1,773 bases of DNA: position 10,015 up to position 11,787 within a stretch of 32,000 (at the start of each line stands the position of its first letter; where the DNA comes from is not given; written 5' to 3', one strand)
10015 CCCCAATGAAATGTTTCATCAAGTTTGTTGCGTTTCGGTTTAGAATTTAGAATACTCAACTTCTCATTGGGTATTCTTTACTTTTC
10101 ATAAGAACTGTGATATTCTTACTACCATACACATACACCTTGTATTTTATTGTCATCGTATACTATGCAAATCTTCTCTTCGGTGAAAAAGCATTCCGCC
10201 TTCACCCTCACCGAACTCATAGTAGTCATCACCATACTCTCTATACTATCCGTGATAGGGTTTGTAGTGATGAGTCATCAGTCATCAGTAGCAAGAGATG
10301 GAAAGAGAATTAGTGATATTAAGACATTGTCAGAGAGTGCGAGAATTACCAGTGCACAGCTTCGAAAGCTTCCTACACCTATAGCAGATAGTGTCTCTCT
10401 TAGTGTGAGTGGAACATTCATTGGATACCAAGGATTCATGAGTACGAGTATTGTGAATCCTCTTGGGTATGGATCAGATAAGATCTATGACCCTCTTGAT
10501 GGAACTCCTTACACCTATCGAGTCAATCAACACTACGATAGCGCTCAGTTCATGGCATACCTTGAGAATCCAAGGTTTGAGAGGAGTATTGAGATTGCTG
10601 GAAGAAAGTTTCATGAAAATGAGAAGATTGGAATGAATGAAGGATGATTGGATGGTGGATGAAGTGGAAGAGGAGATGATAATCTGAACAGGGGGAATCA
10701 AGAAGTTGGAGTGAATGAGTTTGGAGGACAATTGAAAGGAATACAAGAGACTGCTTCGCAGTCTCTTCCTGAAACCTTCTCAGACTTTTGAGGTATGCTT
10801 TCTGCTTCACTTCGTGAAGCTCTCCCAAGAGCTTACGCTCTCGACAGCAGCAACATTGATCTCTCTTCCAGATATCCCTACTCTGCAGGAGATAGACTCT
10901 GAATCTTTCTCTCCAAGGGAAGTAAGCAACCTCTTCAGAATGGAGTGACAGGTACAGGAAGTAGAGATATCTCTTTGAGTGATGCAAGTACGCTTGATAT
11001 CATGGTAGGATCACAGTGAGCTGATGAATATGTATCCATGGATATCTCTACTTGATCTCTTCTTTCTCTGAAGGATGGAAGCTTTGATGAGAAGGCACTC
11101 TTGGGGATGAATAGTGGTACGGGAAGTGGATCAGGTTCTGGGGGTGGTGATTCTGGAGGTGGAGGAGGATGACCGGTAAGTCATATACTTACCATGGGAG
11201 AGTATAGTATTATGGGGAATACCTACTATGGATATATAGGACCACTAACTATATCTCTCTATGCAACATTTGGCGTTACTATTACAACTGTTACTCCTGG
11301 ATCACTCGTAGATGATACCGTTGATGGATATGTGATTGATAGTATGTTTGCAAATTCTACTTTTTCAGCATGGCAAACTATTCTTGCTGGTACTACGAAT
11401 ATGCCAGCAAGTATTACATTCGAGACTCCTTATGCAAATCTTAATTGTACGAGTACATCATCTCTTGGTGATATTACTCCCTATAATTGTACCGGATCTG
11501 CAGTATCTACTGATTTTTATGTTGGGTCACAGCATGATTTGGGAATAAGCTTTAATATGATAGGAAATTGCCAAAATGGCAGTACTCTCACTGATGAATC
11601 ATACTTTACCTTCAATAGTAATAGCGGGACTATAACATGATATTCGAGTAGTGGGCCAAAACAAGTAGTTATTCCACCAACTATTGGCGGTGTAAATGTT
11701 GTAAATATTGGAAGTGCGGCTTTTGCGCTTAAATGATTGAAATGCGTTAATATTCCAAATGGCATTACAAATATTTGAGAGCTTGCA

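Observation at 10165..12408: Type IV pilin N-terminus fused to BspA-like leucine-rich repeats: candidate pilus-displayed adhesin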

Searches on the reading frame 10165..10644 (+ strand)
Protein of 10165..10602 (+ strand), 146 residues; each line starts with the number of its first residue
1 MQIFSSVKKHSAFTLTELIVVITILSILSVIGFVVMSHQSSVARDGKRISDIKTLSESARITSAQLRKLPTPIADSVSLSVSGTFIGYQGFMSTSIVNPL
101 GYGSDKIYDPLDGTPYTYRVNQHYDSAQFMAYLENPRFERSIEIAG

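Call 18: find_related_loci(query=A1, collection=genome_contigs, flank=10000)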
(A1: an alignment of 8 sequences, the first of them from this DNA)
Query A1 (146 aa) in genome_contigs; peptide patterns used: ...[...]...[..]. (x = any residue, [..] = any of these).
599 stretches matched a pattern (row limit reached: there are more); 85 encode a relative of the query (tblastn E <= 1e-3); the best 80 are kept; 80 distinct loci.
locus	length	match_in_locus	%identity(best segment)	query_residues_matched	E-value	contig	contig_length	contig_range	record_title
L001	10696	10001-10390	41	6-135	3e-22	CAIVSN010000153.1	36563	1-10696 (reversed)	uncultured bacterium isolate Loclat_bin-20132 genome assembly, contig: bin-20132:153/186, whole genome shotgun sequence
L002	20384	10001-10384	43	8-135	1e-21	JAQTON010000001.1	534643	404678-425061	MAG: Candidatus Gracilibacteria bacterium isolate STA_89 NODE_10_length_534643_cov_28.918446_Sandtown_A, whole genome sh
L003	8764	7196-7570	37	10-135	5e-18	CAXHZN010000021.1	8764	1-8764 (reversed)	MAG TPA_asm: uncultured Candidatus Gracilibacteria bacterium isolate ERR7163068_binner123_64 genome assembly, contig: ER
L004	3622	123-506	38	5-135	8e-18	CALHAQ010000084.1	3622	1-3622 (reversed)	MAG: uncultured Candidatus Gracilibacteria bacterium isolate H2_Bin_MAXBIN__053_1 genome assembly, contig: c_00000145241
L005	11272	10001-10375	35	3-128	2e-17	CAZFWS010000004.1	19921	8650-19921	MAG TPA_asm: uncultured Candidatus Peribacteria bacterium isolate SRP065251_co2_82 genome assembly, contig: NODE_1550_le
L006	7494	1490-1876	40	13-143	1e-16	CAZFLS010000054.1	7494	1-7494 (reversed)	MAG TPA_asm: uncultured Candidatus Peribacteria bacterium isolate binchicken_co246_72 genome assembly, contig: NODE_1305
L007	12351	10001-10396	35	4-136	5e-15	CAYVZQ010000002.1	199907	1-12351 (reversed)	MAG TPA_asm: uncultured Candidatus Peribacteria bacterium isolate SRP118108_co5_515 genome assembly, contig: NODE_17_len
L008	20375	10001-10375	36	7-135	2e-14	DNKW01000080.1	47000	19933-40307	MAG TPA_asm: Candidatus Gracilibacteria bacterium isolate UBA9566 contig_5186, whole genome shotgun sequence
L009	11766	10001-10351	38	1-120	2e-14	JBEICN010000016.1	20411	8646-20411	MAG: Candidatus Peribacteria bacterium isolate Sample-101-S75-bin-139 Sample_101_S75-bin_139-k141_2531940, whole genome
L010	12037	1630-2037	35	5-135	6e-14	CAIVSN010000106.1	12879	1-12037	uncultured bacterium isolate Loclat_bin-20132 genome assembly, contig: bin-20132:106/186, whole genome shotgun sequence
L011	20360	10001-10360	36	13-135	1e-13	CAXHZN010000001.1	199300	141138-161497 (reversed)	MAG TPA_asm: uncultured Candidatus Gracilibacteria bacterium isolate ERR7163068_binner123_64 genome assembly, contig: ER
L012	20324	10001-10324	37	12-120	2e-13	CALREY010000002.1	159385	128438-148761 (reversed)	MAG: Candidatus Gracilibacteria bacterium isolate GH-07nov19-153 genome assembly, contig: GH-07nov19-C12, whole genome s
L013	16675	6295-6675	35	2-134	2e-13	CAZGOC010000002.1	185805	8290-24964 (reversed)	MAG TPA_asm: uncultured Candidatus Peribacteria bacterium isolate SRP263991_co5_9 genome assembly, contig: NODE_124_leng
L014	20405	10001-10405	36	11-141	4e-13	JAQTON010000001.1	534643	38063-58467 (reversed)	MAG: Candidatus Gracilibacteria bacterium isolate STA_89 NODE_10_length_534643_cov_28.918446_Sandtown_A, whole genome sh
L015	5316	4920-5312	36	12-141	4e-13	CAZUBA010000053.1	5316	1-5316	MAG TPA_asm: uncultured Candidatus Peribacteria bacterium isolate SRP011637_co1_8 genome assembly, contig: NODE_6588_len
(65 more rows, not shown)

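Call 46: find_homologous_proteins(query=window:10165-10602:+, max_evalue=0.001)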
Query seq(146 aa) (146 aa): 45 proteins with E <= 0.001 among 77 candidates.
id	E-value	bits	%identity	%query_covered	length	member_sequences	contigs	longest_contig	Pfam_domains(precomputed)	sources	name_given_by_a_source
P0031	3.8e-84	297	97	99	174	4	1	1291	PF07963.18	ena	-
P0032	4.2e-75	268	91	95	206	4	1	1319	PF07963.18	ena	-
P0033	5.3e-75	268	90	96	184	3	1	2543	PF07963.18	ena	-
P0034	1.2e-72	260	87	96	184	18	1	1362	PF07963.18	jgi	jgi:prepilin-type N-terminal cleavage/methylation domain-containing protein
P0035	8.3e-70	251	86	96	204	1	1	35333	-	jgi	jgi:prepilin-type N-terminal cleavage/methylation domain-containing protein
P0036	1.4e-63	231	84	88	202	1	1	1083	-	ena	-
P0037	1.2e-62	228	81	88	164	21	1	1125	-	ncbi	-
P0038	1.3e-62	227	96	76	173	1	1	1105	-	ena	-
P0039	6.2e-62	225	91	79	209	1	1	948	-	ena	-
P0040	1.2e-61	224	94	76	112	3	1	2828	-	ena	-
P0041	1.7e-61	224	90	79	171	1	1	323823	-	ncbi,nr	ncbi:hypothetical protein H6769_00430 [Candidatus Peribacteria bacterium]|nr:hypothetical protein [C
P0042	2.2e-61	223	80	88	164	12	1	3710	-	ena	-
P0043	7.0e-61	222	93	76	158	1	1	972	-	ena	-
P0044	1.1e-60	221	89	79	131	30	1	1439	-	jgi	-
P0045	2.0e-60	220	89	79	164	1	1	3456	-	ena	-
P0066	4.8e-24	103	56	65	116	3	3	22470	PF07963.18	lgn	-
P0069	2.5e-21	94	64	51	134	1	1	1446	PF07963.18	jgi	jgi:prepilin-type N-terminal cleavage/methylation domain-containing protein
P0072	8.7e-21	92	45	88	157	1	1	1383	PF07963.18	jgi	jgi:prepilin-type N-terminal cleavage/methylation domain-containing protein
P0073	2.4e-7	49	88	23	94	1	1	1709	PF07963.18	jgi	jgi:prepilin-type N-terminal cleavage/methylation domain-containing protein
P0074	5.8e-6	44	53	31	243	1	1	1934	PF07963.18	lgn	-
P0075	1.9e-4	39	61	28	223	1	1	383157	PF07963.18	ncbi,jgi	-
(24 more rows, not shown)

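Call 47: search_solved_structures(query=A1, max_evalue=1, show_alignments=2)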
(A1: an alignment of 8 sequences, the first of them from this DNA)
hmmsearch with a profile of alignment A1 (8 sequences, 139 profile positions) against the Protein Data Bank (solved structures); distinct sequences matched with E-value up to 1: 21.
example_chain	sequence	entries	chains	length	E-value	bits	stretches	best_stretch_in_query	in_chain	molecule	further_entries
7tgg_A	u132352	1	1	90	3.5e-09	39.9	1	3-62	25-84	Geopilin domain 1 protein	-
8pfb_G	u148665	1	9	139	1.3e-07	34.8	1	8-68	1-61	Type IV pilin PilE1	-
2m7g_A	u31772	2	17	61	1.4e-07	34.8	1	8-63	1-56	Geopilin domain 1 protein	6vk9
9egp_A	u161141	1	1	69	1.9e-07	34.3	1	3-54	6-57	Geopilin domain 1 protein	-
9lab_B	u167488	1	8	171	5.9e-07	32.7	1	3-106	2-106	MSHA major pilin subunit MshA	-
6xxd_A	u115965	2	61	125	1.6e-05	28.1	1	8-77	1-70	PilA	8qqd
8qqj_J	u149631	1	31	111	1.7e-05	28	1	8-73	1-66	Type IV narrow pilus major component PilA5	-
6xxe_A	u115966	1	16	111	3e-05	27.2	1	8-69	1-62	Uncharacterized protein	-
9laa_A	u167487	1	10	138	6.4e-05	26.1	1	1-34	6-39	Type IV pilin protein PilA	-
5wda_A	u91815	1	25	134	0.00016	24.8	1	8-70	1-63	General secretion pathway protein G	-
2hi2_A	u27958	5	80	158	0.00024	24.2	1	8-43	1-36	Fimbrial protein | PilA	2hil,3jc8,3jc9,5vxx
8tj2_C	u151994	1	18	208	0.00025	24.2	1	8-55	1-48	Type IV major pilin protein PilA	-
5kua_A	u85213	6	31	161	0.00035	23.7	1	8-44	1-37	pilin | Neisseria meningitidis PilE variant SB-GATDH | Neisseria meningitidis PilE, SB-DATDH variant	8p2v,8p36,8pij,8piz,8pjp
8p3b_A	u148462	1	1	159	0.00037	23.6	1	8-43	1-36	Fimbrial protein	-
8tum_e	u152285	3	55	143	0.00043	23.4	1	8-56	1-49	Type IV major pilin protein PilA | Pilin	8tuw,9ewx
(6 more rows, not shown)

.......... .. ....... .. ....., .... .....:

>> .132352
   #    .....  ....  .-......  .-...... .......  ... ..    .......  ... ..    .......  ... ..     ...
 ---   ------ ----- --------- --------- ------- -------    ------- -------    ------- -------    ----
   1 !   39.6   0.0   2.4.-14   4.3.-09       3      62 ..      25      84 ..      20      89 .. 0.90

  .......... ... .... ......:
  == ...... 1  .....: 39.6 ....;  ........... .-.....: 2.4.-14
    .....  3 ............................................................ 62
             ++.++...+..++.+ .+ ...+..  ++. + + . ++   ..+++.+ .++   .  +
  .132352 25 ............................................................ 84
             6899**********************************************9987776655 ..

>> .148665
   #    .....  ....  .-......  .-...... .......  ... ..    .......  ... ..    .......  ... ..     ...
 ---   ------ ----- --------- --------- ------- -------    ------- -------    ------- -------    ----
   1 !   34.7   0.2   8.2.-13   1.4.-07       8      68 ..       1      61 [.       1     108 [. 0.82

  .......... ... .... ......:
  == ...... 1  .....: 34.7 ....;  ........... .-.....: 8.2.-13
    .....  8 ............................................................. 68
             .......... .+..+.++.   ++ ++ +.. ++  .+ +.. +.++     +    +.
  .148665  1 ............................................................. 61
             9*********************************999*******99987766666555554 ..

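Call 63: predict_structure(alignment_id=A3)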
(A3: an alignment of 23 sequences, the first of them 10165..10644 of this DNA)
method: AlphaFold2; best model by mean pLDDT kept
length: 160 residues; sequences in the alignment: 23
mean_pLDDT: 65.0   pTM: 0.37
mean pLDDT of the five models: 65.0, 63.8, 60.4, 57.8, 55.2
residues with pLDDT >= 90: 9; 70-90: 59; 50-70: 63; < 50: 29
segments of 3 or more residues with pLDDT < 50: 137-160
pLDDT, mean of each block of 10 residues (from residue 1): 48 78 92 75 59 62 64 70 82 72 71 75 70 51 36 35
secondary structure, 60 per line:
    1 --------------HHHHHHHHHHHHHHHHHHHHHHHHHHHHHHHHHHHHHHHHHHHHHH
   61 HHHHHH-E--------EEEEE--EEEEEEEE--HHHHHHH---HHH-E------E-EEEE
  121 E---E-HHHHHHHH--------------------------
elements in order: H15-66 E77-81 E84-91 H94-100 E117-121 H127-134

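Call 67: fold_search(model_id=the predicted structure, library=pdb)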
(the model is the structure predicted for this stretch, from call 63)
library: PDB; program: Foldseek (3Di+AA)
matches with E <= 10: 133; with E <= 0.001: 0
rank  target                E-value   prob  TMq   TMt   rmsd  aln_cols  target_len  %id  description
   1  8rb9_G                9.0e-01  0.14  0.22  0.19  12.2       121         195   16  Cryo-EM structure of the NADH:ferredoxin oxidoreductase RNF from Azotobacter vinelandii, NADH added (released 2024-06-26)
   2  9a1f_S                9.6e-01  0.15  0.26  0.22  11.4       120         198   18  Integrative structure of the XcpGHIJK pseudo pilus filament model of a type II secretion system (released 2021-06-18)
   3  4whn_A                1.0e+00  0.08  0.14  0.13  10.7        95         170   18  Structure of toxin-activating acyltransferase (TAAT) (released 2015-06-03)
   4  8ahx_G                1.2e+00  0.13  0.22  0.18  12.1       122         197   15  Cryo-EM structure of the nitrogen-fixation associated NADH:ferredoxin oxidoreductase RNF from Azotobacter vinelandii (released 2023-11-01)
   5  6cj0_A                1.6e+00  0.08  0.12  0.09   8.4        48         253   19  Chromosomal trehalose-6-phosphate phosphatase from P. aeruginosa (released 2018-05-09)
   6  7cs0_A                1.6e+00  0.04  0.14  0.12   9.5        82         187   12  Aminoglycoside 2'-N-acetyltransferase from Mycolicibacterium smegmatis-Complex with Coenzyme A and Paromomycin (released 2021-06-23)
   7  7cs0_B                1.6e+00  0.04  0.13  0.12   9.9        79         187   14  Aminoglycoside 2'-N-acetyltransferase from Mycolicibacterium smegmatis-Complex with Coenzyme A and Paromomycin (released 2021-06-23)
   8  4whn_C                1.8e+00  0.04  0.12  0.12  11.2        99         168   14  Structure of toxin-activating acyltransferase (TAAT) (released 2015-06-03)
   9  6p8t_B                1.9e+00  0.11  0.17  0.04   5.2        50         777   24  Acinetobacter baumannii tRNA synthetase in complex with compound 1 (released 2020-11-18)
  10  7n1l_N                1.9e+00  0.07  0.18  0.19   5.7        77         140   12  Crystal Structure of Ribosomal-protein-alanine N-acetyltransferase from Brucella melitensis biovar Abortus 2308 (released 2021-06-16)
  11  7crm_B                1.9e+00  0.03  0.13  0.12  12.2       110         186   11  Aminoglycoside 2'-N-acetyltransferase from Mycolicibacterium smegmatis-APO Structure (released 2021-06-23)
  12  7n1l_P                2.2e+00  0.05  0.15  0.17   7.1        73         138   11  Crystal Structure of Ribosomal-protein-alanine N-acetyltransferase from Brucella melitensis biovar Abortus 2308 (released 2021-06-16)
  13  4whn_B                2.2e+00  0.02  0.13  0.12  16.8       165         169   14  Structure of toxin-activating acyltransferase (TAAT) (released 2015-06-03)
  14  8rb2_B                2.3e+00  0.05  0.16  0.04  15.0        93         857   19  The crystal structure of DNA-bound human MutSbeta (MSH2_E749A/MSH3_E976A) in the canonical mismatch bound conformation (released 2025-06-11)
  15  8r7e_B                2.8e+00  0.04  0.16  0.04  15.1        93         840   20  MutSbeta bound to compound CHDI-00898647 in the canonical DNA-mismatch bound form (released 2024-11-27)
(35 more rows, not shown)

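Call 68: find_related_loci(query=window:10165-10602:+, collection=metagenome_contigs, flank=10000)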
Query seq(146 aa) (146 aa) in metagenome_contigs; peptide patterns used: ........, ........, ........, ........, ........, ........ (x = any residue, [..] = any of these).
228 stretches matched a pattern; 26 encode a relative of the query (tblastn E <= 1e-3); 26 distinct loci.
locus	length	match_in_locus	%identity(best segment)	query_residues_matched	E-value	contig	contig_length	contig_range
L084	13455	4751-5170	91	6-145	5e-84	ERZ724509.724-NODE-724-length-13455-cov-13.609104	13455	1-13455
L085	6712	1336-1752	90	8-146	2e-83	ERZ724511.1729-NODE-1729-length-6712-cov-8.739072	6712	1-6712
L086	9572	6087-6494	93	11-146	2e-83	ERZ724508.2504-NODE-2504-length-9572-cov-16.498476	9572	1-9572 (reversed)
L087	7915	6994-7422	90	3-145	2e-83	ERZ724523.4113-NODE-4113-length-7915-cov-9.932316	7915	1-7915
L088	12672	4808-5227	89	6-145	1e-82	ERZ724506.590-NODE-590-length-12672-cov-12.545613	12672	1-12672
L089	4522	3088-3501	90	9-146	2e-82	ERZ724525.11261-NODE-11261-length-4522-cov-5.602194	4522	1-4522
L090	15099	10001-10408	91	11-146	2e-82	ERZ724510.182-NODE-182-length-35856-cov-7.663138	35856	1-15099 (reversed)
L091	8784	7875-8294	89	6-145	7e-82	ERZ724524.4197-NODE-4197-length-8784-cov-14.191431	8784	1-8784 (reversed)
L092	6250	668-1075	91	11-146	9e-82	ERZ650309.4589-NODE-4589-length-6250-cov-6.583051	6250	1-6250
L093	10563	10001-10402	93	13-146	3e-81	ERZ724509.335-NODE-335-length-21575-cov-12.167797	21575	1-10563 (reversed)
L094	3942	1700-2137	81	5-145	4e-76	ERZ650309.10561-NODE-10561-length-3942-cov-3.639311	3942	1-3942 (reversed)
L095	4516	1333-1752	77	6-145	2e-75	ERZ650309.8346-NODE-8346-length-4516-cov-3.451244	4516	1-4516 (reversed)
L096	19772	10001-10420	79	6-145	7e-75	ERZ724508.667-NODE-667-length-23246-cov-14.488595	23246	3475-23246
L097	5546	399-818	79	6-145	7e-75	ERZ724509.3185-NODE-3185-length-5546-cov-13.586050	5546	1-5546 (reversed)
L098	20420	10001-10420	79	6-145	7e-75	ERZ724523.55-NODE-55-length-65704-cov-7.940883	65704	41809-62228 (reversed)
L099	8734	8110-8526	77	6-144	2e-73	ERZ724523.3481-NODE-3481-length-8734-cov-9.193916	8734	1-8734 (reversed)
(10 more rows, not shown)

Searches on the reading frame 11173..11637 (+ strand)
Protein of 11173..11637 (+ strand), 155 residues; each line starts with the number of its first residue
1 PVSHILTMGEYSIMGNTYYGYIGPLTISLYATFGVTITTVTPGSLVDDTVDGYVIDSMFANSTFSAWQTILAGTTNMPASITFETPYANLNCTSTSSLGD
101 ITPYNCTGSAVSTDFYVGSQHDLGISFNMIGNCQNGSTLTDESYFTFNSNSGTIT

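Call 83: search_protein_representatives(protein=window:11173-11637:+)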
Query: 155 residues. Proteins with E-value up to 0.001 (for the whole library): 8; up to 1e-10: 8; up to 1e-30: 4. The best 8 are listed.
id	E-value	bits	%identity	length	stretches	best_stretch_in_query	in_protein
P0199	1.8e-63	229.1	74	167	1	8-155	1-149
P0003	5.0e-50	185.5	64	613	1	1-155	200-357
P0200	3.0e-34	134.3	66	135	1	36-140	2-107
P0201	8.8e-34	132.8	50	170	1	3-149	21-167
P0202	7.6e-29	116.8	61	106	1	55-155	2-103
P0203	1.9e-18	83.1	51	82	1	36-117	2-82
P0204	6.0e-16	74.9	50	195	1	4-119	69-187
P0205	4.4e-14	68.9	55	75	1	49-119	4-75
